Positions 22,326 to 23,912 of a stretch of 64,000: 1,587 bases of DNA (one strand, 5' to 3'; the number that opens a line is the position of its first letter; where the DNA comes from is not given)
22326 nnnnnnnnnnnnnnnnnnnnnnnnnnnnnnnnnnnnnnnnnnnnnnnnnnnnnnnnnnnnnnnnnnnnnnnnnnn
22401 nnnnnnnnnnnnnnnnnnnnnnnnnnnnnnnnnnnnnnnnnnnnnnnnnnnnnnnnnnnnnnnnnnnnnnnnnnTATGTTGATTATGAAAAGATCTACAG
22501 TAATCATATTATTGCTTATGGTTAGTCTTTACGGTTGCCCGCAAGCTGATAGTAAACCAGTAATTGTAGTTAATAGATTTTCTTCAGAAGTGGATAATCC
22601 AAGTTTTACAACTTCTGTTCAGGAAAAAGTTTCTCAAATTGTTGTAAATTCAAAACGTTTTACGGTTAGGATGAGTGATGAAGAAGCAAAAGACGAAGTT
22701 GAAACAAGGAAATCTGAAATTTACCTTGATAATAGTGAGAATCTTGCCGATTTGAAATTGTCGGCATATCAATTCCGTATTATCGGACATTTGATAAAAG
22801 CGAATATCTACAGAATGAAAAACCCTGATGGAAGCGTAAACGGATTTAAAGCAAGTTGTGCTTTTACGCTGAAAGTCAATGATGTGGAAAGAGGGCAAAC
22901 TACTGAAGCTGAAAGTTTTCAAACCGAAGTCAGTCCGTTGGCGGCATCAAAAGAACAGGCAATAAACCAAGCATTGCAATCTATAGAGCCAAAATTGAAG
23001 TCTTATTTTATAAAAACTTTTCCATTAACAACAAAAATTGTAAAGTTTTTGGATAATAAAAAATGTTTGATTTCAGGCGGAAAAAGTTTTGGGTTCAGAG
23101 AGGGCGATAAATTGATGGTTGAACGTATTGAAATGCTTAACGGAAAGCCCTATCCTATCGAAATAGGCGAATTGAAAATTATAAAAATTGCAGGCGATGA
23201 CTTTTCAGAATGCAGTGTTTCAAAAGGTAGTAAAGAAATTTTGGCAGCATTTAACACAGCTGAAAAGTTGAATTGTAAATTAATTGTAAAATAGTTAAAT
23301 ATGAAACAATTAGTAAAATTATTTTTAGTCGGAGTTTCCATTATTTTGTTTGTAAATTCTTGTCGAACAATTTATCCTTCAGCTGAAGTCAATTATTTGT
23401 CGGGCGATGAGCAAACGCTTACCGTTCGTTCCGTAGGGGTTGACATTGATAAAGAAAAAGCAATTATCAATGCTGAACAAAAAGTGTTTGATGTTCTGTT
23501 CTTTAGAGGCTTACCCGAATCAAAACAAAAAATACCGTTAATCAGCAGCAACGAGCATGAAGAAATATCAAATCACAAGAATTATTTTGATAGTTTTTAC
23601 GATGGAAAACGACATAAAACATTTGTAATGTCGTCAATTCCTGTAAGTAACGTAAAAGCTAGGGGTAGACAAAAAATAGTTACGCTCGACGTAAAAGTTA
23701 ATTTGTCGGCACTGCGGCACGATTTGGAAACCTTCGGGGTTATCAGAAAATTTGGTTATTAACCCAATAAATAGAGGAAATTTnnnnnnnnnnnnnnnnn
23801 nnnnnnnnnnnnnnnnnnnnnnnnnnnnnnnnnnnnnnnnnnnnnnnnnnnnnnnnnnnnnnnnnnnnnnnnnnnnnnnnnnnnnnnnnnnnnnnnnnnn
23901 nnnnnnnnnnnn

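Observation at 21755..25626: Five-gene operon of exported proteins and lipoproteins with no recognisable enzymatic domain, inside a nuclease/toxin island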

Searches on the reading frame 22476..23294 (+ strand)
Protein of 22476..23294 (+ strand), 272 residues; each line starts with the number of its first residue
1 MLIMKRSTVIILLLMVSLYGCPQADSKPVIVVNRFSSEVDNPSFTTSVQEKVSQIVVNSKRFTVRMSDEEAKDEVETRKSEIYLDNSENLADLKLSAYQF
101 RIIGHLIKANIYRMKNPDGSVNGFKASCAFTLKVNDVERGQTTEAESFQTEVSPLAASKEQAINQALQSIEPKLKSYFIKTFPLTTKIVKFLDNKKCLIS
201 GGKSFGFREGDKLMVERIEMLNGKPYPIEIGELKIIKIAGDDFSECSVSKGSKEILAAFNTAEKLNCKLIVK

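Call 3: search_protein_families(library=pfam, proteins=[window:22476-23294:+], max_evalue=1)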
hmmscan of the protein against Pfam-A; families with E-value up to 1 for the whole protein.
window:22476-23294:+ (272 aa): 1 family
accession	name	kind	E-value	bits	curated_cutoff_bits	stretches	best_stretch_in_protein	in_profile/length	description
PF19499.4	DUF6034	-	0.016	14.6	27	1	4-72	1-65/481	Family of unknown function (DUF6034)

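Call 4: search_protein_families(library=ncbifam, proteins=[window:22476-23294:+], max_evalue=1)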
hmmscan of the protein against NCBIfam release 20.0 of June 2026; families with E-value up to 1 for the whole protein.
window:22476-23294:+ (272 aa): 0 families

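Call 5: search_protein_families(library=padloc, proteins=[window:22476-23294:+], max_evalue=1)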
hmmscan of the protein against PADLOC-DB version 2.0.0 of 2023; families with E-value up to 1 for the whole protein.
window:22476-23294:+ (272 aa): 0 families

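Call 8: search_solved_structures(query=window:22476-23294:+, max_evalue=10)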
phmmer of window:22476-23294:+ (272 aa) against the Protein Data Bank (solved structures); distinct sequences matched with E-value up to 10: 3.
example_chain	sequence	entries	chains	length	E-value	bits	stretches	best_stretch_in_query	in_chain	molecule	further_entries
4p84_A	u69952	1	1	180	0.45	13.6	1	196-246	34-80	Bifunctional protein PyrR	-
4p3k_A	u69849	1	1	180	0.58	13.2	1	196-243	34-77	Ancestral PyrR protein (Plum)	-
8ryt_C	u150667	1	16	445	1.8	11.6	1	66-188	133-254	Nucleoprotein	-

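Call 20: search_protein_families(library=pfam, alignment_id=A1, max_evalue=0.01)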
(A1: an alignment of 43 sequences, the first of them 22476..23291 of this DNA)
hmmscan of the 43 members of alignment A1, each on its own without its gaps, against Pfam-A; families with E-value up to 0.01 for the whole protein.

A. member 1, window:22476-23291:+ (272 aa): 0 families

B. families by the number of members that match (of 43 scanned): 10 families
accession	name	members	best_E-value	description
PF13036.11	LpoB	35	2e-11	Peptidoglycan-synthase activator LpoB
PF03783.19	CsgG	34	6.6e-14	Curli production assembly/transport component CsgG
PF11684.13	DUF3280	6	8.3e-06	Protein of unknown function (DUF2380)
PF16538.11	FlgT_C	4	0.00021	Flagellar assembly protein T, C-terminal domain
PF16539.10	FlgT_M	4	0.00041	Flagellar assembly protein T, middle domain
PF04052.18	TolB_N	3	0.00098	TolB amino-terminal domain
PF16105.10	DUF4823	3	0.0017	Domain of unknown function (DUF4823)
PF04664.18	OGFr_N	1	0.0002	Opioid growth factor receptor (OGFr) conserved region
PF00211.25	Guanylate_cyc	1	0.0028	Adenylate and Guanylate cyclase catalytic domain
PF10411.14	DsbC_N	1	0.0069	Disulfide bond isomerase protein N-terminal domain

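Call 21: search_solved_structures(query=A1, max_evalue=1, show_alignments=2)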
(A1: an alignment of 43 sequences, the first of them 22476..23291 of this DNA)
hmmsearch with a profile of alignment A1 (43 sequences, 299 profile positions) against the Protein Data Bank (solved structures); distinct sequences matched with E-value up to 1: 18.
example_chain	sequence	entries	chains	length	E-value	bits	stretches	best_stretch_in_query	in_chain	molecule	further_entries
4uv2_A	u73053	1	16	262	0.0032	19.8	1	32-155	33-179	CURLI PRODUCTION TRANSPORT COMPONENT CSGG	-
4uv3_A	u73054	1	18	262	0.0032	19.8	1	32-155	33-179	CURLI PRODUCTION ASSEMBLY/TRANSPORT COMPONENT CSGG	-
6si7_P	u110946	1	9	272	0.0036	19.7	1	32-155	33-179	Curli production assembly/transport component CsgG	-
3x2r_D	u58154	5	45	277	0.0036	19.7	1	32-155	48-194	CsgG | Curli production assembly/transport protein CsgG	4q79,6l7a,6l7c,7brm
6lqh_A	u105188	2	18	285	0.0039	19.5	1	32-155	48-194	Curli production assembly/transport component CsgG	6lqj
4q6l_A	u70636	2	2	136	0.055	15.8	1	42-109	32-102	Penicillin-binding protein activator LpoB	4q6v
2vfx_A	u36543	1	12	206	0.23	13.7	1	107-185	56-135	MITOTIC SPINDLE ASSEMBLY CHECKPOINT PROTEIN MAD2A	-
1duj_A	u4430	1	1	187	0.28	13.4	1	100-185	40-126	SPINDLE ASSEMBLY CHECKPOINT PROTEIN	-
1klq_A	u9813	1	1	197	0.31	13.3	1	100-185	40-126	MITOTIC SPINDLE ASSEMBLY CHECKPOINT PROTEIN MAD2A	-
5khu_T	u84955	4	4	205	0.33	13.2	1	100-185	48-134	Mitotic spindle assembly checkpoint protein MAD2A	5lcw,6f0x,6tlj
2qyf_A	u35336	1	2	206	0.34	13.2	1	100-185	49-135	Mitotic spindle assembly checkpoint protein MAD2A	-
3gmh_A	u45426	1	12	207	0.34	13.2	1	100-185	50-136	Mitotic spindle assembly checkpoint protein MAD2A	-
4q6z_A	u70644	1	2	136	0.35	13.1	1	42-108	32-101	Penicillin-binding protein activator LpoB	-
2v64_A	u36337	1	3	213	0.36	13.1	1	100-185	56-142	MITOTIC SPINDLE ASSEMBLY CHECKPOINT PROTEIN MAD2A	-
1go4_A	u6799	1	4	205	0.43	12.8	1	100-185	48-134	Mitotic spindle assembly checkpoint protein MAD2A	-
3w1e_A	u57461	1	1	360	0.44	12.8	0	101-227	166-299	Flagella basal-body protein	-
8z5n_5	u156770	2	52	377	0.65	12.2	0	101-227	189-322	Flagella basal-body protein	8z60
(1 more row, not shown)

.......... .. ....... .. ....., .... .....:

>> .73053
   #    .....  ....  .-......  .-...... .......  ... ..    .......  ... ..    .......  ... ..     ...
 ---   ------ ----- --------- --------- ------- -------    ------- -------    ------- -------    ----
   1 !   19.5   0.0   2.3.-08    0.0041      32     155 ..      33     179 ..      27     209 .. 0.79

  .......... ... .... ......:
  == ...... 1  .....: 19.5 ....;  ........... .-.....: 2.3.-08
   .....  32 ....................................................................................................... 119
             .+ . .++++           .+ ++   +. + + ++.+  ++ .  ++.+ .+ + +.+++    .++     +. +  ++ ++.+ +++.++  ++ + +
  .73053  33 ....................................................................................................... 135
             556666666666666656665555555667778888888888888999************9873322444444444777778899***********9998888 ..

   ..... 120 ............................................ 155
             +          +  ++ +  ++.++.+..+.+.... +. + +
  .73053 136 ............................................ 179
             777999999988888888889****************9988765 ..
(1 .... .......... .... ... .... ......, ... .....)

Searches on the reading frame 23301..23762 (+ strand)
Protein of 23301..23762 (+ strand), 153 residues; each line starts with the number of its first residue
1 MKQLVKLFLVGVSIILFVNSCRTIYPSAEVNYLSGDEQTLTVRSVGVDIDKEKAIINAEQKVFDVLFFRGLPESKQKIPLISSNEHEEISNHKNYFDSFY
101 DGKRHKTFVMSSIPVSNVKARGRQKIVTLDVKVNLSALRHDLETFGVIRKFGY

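Call 3: search_protein_families(library=pfam, proteins=[window:23301-23762:+], max_evalue=1)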
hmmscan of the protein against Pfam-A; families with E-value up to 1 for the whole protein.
window:23301-23762:+ (153 aa): 2 families
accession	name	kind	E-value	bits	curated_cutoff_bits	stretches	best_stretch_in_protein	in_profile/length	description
PF12701.13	LSM14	-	0.14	12.7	30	1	41-70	35-64/75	Scd6-like Sm domain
PF21512.3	ITPK1_preATP-grasp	-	0.16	12.4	27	1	66-97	4-35/87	Inositol-tetrakisphosphate 1-kinase, preATP-grasp domain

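Call 4: search_protein_families(library=ncbifam, proteins=[window:23301-23762:+], max_evalue=1)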
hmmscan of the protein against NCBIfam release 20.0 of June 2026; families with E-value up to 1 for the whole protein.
window:23301-23762:+ (153 aa): 0 families

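Call 5: search_protein_families(library=padloc, proteins=[window:23301-23762:+], max_evalue=1)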
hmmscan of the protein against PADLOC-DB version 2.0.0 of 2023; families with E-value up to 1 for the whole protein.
window:23301-23762:+ (153 aa): 1 family
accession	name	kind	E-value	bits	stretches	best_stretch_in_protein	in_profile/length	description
PDLC01783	Cas6b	-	0.0025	15.7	1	91-137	31-75/225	-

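Call 9: search_solved_structures(query=window:23301-23762:+, max_evalue=10)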
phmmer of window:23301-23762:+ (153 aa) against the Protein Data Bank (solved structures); distinct sequences matched with E-value up to 10: 0.

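Call 26: search_protein_families(library=pfam, alignment_id=A2, max_evalue=0.01)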
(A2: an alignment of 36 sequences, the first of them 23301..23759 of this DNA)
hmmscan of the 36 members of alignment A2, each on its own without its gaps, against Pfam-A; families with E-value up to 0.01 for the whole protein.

A. member 1, window:23301-23759:+ (153 aa): 0 families

B. families by the number of members that match (of 36 scanned): 1 family
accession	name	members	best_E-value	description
PF03249.20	TSA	1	0.0045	Type specific antigen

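Call 66: search_solved_structures(query=A2, max_evalue=10)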
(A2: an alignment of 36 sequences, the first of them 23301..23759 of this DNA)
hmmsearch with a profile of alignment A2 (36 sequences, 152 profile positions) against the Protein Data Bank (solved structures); distinct sequences matched with E-value up to 10: 2.
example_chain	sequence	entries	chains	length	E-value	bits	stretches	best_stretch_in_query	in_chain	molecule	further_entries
3sja_C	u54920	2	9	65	1.2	12.2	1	90-133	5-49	Golgi to ER traffic protein 1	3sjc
11ts_A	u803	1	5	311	1.3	12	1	1-53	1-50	alpha/beta-hydrolase macrolide esterase EstT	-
